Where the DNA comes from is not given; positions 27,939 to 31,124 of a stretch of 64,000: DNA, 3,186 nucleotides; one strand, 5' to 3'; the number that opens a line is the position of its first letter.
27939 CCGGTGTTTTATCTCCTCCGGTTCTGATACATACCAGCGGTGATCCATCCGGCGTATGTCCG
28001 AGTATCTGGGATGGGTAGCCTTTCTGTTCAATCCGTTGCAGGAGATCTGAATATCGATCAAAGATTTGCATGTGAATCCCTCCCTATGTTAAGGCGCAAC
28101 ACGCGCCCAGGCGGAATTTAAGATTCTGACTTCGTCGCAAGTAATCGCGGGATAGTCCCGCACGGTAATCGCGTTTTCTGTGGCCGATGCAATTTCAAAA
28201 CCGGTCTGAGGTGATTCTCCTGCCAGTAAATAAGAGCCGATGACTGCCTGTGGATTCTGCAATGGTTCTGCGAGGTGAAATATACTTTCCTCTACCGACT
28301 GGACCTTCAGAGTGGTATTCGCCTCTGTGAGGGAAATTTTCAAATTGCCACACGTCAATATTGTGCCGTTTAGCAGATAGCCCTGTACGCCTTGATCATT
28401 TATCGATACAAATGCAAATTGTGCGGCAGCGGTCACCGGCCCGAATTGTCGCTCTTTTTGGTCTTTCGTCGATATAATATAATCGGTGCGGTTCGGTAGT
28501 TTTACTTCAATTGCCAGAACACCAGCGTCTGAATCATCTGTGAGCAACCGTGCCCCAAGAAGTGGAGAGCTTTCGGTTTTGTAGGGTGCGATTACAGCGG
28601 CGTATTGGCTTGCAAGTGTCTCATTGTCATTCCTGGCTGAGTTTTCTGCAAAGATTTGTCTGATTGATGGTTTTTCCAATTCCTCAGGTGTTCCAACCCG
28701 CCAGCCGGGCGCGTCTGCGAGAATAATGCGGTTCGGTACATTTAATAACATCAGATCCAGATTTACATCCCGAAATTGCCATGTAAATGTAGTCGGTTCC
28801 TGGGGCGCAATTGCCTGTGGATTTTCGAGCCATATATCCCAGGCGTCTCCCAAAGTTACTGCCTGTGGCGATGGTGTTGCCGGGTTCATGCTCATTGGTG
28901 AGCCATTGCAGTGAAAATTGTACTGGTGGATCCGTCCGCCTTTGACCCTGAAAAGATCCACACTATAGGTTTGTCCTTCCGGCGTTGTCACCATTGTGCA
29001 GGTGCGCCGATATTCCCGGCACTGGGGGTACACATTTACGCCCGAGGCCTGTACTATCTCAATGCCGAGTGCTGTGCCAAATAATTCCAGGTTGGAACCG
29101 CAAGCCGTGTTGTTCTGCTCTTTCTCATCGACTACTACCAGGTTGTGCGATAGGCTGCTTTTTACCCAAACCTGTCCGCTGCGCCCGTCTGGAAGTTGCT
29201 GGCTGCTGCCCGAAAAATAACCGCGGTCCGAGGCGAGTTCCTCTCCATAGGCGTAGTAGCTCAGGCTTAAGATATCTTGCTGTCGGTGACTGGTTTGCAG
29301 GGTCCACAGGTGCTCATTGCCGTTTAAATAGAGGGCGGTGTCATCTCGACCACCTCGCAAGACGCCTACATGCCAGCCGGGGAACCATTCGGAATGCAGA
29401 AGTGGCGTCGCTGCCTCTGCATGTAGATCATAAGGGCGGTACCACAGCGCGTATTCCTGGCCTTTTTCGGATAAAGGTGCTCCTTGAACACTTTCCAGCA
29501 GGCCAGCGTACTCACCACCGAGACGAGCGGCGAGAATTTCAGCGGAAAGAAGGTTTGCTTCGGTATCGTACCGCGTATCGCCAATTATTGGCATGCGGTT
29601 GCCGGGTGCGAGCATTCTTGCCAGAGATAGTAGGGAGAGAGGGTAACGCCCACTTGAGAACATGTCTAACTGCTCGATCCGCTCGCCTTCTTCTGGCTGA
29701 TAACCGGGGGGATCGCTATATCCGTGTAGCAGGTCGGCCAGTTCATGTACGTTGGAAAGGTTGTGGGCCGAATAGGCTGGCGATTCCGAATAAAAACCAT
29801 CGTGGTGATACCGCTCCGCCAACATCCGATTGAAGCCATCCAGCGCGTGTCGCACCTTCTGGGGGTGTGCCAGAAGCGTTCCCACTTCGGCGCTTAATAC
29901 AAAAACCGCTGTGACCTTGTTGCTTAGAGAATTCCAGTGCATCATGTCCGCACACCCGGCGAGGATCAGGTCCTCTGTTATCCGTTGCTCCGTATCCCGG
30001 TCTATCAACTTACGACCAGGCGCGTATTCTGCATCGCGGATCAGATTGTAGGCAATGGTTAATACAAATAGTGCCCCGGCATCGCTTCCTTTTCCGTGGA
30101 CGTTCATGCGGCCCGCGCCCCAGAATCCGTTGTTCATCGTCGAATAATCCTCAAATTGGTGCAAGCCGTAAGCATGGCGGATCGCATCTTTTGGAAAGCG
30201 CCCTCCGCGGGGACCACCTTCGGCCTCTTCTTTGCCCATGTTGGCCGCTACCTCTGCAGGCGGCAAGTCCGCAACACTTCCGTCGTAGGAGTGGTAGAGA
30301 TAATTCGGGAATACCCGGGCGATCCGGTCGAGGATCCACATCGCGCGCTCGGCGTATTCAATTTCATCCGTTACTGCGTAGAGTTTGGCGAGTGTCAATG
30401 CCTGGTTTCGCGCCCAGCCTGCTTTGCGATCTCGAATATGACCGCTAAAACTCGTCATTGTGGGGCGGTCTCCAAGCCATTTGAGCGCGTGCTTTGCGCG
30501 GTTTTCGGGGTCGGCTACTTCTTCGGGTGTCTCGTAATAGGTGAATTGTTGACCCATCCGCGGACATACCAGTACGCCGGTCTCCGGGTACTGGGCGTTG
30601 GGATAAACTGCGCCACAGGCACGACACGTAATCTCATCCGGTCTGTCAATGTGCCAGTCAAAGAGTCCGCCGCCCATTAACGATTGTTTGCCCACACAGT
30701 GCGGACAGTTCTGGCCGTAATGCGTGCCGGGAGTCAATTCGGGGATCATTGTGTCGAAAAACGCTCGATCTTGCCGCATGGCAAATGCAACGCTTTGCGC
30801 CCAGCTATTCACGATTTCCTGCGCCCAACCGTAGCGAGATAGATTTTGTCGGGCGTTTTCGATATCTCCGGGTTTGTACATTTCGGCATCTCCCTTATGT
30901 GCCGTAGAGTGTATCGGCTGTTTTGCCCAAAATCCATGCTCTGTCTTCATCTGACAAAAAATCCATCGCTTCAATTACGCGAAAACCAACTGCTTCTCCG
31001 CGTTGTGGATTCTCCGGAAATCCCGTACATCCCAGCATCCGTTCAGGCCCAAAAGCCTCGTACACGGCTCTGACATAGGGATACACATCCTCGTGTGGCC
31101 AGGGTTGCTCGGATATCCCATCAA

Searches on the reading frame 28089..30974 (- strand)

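Call 35: search_protein_families(library=pfam, proteins=[window:28089-30974:-], max_evalue=1)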
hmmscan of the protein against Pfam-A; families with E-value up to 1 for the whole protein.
window:28089-30974:- (961 aa): 3 families
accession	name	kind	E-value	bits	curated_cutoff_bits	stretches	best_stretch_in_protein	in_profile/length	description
PF07940.18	Hepar_II_III_C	-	7.9e-06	26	24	1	526-621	4-91/237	Heparinase II/III-like, C-terminal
PF14354.12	Lar_restr_allev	-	0.015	16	28.6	1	88-126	4-34/58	Restriction alleviation protein Lar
PF03966.22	Trm112p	-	0.14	12.5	22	0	90-125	10-36/40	Trm112p-like protein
